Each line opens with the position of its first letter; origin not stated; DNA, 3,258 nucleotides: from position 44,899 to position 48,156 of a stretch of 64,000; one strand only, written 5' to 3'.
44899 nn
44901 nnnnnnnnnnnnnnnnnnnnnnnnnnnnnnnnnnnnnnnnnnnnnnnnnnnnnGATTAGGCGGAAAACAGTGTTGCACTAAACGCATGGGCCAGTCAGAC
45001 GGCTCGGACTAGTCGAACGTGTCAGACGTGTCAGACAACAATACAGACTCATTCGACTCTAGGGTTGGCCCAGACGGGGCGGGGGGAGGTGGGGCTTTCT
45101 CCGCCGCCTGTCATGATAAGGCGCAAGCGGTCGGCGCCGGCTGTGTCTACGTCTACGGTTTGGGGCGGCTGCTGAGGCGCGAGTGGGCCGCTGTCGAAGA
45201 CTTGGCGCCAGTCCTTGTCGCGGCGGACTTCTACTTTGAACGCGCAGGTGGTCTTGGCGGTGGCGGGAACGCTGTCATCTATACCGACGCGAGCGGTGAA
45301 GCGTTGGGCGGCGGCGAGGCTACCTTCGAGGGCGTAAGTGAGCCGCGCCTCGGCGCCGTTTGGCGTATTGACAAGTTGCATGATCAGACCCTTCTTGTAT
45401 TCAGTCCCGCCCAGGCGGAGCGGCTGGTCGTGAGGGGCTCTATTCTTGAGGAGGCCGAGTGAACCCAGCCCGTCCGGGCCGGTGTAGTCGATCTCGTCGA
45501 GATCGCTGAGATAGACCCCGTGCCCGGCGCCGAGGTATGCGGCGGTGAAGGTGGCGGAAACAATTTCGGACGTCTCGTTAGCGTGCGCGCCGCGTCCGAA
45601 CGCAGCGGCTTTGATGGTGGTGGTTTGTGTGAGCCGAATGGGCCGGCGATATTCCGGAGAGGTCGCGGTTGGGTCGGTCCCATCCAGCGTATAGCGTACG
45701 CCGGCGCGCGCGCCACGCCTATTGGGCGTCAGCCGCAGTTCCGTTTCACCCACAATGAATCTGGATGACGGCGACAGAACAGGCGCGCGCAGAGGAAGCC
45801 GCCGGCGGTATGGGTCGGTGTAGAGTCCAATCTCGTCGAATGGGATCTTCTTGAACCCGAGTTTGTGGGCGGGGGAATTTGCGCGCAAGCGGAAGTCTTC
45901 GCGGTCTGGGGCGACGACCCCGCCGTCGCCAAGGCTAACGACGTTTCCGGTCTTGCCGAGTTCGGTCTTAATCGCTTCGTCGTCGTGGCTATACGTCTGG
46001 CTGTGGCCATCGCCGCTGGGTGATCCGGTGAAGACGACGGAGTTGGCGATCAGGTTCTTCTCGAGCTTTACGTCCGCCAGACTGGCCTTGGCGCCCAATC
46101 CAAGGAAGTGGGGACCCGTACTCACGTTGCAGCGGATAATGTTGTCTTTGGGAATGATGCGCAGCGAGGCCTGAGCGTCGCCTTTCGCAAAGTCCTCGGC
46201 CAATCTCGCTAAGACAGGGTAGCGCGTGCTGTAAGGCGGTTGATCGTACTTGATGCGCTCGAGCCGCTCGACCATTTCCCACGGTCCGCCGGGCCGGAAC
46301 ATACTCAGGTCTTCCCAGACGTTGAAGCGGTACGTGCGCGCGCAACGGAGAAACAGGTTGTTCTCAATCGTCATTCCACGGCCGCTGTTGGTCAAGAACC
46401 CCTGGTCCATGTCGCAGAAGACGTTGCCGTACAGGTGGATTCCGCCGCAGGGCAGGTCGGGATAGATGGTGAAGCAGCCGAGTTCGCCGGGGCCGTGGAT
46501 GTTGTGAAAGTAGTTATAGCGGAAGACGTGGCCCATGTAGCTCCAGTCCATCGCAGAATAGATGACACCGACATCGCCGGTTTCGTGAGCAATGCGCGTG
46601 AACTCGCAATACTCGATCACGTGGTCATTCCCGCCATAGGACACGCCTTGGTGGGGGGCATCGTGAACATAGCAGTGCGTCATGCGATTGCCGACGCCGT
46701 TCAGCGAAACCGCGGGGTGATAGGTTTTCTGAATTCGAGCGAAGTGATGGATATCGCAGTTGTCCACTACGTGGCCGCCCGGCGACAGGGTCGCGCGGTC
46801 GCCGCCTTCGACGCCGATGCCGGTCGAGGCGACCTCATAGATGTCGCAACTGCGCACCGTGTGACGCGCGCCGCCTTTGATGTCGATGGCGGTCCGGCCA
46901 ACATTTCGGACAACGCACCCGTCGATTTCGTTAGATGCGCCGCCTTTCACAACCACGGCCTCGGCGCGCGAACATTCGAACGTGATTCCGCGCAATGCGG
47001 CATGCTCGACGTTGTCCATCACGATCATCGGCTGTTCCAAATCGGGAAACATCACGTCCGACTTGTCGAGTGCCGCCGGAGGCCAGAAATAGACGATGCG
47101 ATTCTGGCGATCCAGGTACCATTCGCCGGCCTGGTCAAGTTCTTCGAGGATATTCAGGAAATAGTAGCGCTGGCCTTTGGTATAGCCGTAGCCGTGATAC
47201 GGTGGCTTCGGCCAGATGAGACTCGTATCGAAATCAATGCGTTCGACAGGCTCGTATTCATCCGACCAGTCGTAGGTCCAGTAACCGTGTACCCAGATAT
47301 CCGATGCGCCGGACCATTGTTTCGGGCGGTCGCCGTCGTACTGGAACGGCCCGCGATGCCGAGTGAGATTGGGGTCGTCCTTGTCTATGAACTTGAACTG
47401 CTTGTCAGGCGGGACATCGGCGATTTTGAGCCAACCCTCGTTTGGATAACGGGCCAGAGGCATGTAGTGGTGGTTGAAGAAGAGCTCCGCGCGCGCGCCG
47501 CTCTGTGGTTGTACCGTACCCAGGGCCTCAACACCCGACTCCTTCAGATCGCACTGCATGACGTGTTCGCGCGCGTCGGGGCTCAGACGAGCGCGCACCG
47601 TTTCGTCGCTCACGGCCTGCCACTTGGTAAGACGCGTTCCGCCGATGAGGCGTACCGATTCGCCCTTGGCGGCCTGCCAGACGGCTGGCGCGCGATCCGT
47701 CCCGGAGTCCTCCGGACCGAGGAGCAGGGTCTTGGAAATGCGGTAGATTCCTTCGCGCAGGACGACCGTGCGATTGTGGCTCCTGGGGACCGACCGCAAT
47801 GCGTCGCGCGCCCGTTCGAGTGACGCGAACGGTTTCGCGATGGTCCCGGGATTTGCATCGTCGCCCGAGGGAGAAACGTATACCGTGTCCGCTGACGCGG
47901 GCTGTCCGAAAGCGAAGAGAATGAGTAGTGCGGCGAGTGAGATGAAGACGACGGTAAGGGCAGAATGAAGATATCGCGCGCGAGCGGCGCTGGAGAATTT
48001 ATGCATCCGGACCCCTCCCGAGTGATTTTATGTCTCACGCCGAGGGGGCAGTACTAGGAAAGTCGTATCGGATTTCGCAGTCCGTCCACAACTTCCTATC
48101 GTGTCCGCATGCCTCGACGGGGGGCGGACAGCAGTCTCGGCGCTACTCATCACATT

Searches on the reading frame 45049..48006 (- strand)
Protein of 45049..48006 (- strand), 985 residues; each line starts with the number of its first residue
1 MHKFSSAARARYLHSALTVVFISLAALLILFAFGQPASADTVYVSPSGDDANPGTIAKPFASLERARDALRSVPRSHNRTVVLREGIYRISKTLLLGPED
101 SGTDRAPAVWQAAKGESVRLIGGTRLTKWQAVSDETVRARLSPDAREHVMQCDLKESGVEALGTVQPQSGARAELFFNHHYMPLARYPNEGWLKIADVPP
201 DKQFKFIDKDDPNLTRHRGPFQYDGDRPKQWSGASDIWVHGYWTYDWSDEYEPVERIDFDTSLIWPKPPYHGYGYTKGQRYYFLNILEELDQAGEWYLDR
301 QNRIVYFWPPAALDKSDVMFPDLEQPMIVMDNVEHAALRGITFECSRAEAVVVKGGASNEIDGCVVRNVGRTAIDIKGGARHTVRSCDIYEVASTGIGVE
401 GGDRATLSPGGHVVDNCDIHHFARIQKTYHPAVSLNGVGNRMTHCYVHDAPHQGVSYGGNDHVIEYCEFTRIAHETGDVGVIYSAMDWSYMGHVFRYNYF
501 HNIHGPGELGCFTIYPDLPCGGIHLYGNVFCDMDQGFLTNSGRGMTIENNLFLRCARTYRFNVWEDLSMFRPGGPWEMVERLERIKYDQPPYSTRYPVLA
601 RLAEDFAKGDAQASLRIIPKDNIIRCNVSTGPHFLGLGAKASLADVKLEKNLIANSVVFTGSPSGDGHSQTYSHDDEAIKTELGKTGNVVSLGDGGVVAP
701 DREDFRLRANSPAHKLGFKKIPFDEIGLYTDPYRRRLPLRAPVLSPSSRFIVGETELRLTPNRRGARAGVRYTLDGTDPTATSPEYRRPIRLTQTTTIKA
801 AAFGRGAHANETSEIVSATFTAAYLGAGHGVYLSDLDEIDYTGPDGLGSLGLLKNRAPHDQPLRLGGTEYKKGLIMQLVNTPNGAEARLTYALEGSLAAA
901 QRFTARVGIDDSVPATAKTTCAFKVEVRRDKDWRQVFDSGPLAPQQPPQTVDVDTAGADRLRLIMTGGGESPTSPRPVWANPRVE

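Call 19: search_protein_families(library=pfam, proteins=[window:45049-48006:-], max_evalue=0.0001)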
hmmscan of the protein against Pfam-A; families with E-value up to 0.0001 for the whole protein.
window:45049-48006:- (985 aa): 5 families
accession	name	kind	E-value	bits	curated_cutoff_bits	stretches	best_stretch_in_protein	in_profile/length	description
PF08305.17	NPCBM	-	1.6e-20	73.9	23.9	1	831-984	3-136/137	NPCBM/NEW2 domain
PF13229.12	Beta_helix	-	5.5e-14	52.5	25.9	1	328-407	3-82/158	Right handed beta helix region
PF13287.12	Fn3_assoc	-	1.5e-13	51.1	23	1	768-819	10-58/59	Fn3 associated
PF13290.12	CHB_HEX_C_1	-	3.2e-13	49.9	22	1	767-809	20-62/67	Chitobiase/beta-hexosaminidase C-terminal domain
PF21231.2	GH141_M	-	4.9e-06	26.9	27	1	252-309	102-155/156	GH141 insertion domain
